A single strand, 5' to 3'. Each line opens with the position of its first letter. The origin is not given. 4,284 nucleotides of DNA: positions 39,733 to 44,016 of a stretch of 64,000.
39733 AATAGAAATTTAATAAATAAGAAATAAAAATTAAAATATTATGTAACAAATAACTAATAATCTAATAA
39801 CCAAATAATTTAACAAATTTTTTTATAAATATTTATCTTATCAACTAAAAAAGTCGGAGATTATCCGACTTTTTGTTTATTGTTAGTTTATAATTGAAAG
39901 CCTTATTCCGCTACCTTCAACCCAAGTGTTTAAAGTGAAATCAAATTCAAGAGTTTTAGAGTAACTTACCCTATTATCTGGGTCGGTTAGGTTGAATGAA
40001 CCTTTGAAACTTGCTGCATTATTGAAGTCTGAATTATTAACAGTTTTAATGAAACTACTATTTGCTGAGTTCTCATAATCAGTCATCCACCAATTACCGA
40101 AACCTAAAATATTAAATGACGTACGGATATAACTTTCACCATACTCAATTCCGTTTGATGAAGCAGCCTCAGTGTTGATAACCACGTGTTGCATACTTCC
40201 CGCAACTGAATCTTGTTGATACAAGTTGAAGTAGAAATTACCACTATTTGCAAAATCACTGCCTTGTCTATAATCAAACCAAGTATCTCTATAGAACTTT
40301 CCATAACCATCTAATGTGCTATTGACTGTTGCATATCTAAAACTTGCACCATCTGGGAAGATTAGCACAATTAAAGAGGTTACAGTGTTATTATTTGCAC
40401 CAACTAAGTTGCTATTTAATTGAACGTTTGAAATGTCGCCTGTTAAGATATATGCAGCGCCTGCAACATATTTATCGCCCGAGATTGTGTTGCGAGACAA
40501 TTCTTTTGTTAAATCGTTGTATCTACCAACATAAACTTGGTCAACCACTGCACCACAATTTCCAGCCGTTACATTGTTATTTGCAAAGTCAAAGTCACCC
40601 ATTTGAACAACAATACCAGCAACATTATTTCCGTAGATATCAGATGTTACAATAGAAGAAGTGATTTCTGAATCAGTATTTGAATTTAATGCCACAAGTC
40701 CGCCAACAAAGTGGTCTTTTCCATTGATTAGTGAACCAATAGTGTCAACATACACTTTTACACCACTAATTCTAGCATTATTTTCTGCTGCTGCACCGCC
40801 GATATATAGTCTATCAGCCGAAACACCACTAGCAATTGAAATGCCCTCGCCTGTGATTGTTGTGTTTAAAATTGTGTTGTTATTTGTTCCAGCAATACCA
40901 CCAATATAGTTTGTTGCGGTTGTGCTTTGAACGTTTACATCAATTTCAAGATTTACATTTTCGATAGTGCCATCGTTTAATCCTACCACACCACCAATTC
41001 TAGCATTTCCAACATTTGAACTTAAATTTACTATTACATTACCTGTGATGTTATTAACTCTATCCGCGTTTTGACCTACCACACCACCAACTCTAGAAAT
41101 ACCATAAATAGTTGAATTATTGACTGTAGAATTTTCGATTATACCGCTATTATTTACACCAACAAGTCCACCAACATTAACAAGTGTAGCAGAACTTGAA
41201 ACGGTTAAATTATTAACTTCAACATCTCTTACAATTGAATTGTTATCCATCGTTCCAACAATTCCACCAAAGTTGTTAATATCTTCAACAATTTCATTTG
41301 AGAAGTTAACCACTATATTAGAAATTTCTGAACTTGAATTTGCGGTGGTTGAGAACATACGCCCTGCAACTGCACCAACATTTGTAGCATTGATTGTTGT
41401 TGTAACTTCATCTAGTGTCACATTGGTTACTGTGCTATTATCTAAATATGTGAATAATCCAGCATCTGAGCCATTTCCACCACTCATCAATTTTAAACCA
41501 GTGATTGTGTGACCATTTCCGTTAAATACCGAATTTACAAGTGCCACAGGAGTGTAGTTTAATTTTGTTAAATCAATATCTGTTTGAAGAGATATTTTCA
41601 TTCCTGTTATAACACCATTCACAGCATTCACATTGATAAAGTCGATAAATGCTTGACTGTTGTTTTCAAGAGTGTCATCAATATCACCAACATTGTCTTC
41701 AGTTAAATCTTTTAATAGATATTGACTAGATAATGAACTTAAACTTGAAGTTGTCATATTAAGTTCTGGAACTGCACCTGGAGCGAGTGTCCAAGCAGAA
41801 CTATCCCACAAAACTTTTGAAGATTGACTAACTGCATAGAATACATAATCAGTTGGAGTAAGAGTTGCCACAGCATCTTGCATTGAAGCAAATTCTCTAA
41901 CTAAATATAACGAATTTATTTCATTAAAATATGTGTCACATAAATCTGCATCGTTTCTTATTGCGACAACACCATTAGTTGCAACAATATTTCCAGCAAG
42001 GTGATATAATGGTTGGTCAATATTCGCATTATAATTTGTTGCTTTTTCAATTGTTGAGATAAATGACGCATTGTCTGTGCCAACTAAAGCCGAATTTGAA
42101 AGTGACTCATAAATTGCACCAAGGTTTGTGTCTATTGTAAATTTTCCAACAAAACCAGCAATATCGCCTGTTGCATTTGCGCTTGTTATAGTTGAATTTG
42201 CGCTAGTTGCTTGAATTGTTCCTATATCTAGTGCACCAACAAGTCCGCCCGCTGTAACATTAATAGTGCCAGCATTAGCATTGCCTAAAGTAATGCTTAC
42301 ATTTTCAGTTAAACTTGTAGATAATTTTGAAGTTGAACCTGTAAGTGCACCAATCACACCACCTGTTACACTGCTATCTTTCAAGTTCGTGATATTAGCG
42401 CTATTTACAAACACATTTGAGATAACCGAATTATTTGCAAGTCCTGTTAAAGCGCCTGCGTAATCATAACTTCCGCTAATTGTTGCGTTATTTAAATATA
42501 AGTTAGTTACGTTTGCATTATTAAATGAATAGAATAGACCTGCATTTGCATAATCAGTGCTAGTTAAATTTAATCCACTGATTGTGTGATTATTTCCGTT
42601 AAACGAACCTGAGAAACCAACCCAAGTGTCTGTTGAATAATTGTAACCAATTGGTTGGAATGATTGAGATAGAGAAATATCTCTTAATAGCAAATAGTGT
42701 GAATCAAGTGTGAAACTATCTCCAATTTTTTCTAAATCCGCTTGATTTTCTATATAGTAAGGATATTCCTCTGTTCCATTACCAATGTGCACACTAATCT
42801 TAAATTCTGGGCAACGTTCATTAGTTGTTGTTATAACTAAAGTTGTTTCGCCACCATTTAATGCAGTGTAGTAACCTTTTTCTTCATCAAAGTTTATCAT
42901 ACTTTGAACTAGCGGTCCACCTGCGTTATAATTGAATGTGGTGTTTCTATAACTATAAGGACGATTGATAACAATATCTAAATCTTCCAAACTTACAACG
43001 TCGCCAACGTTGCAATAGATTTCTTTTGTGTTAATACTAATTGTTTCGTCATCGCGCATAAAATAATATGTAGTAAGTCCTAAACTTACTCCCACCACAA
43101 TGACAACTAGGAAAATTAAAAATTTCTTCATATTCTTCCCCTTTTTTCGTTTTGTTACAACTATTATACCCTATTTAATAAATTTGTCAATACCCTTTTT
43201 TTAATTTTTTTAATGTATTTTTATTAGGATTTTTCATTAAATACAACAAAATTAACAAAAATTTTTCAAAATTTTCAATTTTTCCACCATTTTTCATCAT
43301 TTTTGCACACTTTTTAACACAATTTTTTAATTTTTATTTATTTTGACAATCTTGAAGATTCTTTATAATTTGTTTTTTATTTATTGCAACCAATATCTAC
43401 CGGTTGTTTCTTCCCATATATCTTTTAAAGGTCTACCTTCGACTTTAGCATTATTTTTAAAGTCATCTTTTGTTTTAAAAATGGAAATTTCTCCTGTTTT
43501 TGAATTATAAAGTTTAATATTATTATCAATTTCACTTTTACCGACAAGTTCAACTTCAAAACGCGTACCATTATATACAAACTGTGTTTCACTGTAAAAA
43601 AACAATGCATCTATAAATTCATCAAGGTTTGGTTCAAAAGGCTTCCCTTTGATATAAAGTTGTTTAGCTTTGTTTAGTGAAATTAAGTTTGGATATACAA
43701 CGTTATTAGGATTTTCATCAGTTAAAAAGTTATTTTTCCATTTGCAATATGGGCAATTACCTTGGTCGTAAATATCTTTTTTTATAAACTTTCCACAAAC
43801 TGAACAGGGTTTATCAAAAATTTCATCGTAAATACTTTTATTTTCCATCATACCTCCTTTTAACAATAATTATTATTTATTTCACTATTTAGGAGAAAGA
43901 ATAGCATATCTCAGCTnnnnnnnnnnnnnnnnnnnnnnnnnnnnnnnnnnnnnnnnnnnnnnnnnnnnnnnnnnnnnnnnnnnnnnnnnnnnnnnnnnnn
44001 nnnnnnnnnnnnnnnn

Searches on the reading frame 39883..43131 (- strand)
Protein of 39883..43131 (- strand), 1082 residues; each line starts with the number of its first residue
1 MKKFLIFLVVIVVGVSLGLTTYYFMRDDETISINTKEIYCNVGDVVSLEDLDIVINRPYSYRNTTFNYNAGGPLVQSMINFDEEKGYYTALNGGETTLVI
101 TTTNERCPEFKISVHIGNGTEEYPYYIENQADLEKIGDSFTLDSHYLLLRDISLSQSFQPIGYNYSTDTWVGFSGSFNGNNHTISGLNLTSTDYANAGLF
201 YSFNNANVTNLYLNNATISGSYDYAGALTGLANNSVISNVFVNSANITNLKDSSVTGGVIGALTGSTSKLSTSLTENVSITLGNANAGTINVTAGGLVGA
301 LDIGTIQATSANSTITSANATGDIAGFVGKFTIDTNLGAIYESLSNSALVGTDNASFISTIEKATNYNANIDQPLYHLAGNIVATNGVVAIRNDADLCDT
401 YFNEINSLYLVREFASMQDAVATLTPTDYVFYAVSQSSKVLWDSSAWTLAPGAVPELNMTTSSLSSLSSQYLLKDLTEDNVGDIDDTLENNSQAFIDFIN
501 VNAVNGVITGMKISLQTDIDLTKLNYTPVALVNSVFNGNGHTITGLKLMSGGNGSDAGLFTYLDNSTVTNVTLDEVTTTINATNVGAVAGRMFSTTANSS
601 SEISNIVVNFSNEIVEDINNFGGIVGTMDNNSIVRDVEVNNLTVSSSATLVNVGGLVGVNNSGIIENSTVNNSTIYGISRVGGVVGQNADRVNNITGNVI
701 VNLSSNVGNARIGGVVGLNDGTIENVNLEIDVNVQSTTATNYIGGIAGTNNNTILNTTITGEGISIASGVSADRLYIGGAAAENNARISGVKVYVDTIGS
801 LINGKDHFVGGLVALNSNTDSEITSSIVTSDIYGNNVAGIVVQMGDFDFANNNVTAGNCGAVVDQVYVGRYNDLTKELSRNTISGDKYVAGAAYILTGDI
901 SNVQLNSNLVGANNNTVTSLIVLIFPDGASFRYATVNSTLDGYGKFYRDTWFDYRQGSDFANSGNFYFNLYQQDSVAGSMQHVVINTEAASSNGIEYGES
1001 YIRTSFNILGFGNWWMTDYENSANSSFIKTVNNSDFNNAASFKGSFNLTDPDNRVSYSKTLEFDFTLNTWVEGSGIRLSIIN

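Call 93: search_protein_families(library=pfam, proteins=[window:39883-43131:-], max_evalue=0.00001)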
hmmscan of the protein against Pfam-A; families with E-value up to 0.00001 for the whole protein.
window:39883-43131:- (1082 aa): 1 family
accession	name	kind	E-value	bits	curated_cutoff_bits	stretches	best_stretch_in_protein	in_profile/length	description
PF05342.19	Peptidase_M26_N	-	1e-06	28.6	27.7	0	165-243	178-249/250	M26 IgA1-specific Metallo-endopeptidase N-terminal region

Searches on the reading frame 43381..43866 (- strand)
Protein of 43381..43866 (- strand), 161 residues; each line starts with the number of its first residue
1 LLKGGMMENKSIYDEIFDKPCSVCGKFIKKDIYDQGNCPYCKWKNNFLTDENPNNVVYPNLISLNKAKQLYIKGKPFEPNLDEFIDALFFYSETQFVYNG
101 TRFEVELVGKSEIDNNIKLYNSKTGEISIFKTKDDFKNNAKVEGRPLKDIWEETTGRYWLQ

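Call 3: search_protein_families(library=pfam, proteins=[window:43381-43866:-], max_evalue=1)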
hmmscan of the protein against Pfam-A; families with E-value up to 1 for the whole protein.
window:43381-43866:- (161 aa): 4 families
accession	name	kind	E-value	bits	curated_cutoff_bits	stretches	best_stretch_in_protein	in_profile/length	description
PF14206.11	Cys_rich_CPCC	-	9.3e-07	29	24.5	1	20-72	2-55/75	Cysteine-rich CPCC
PF11571.13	Med27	-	0.026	15.3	25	1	11-31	44-64/86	Mediator complex subunit 27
PF08271.17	Zn_Ribbon_TF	-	0.035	14.1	29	0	38-57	3-21/43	TFIIB zinc-binding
PF13248.11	Zn_ribbon_3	-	0.047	13.6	27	0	37-45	4-11/26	zinc-ribbon domain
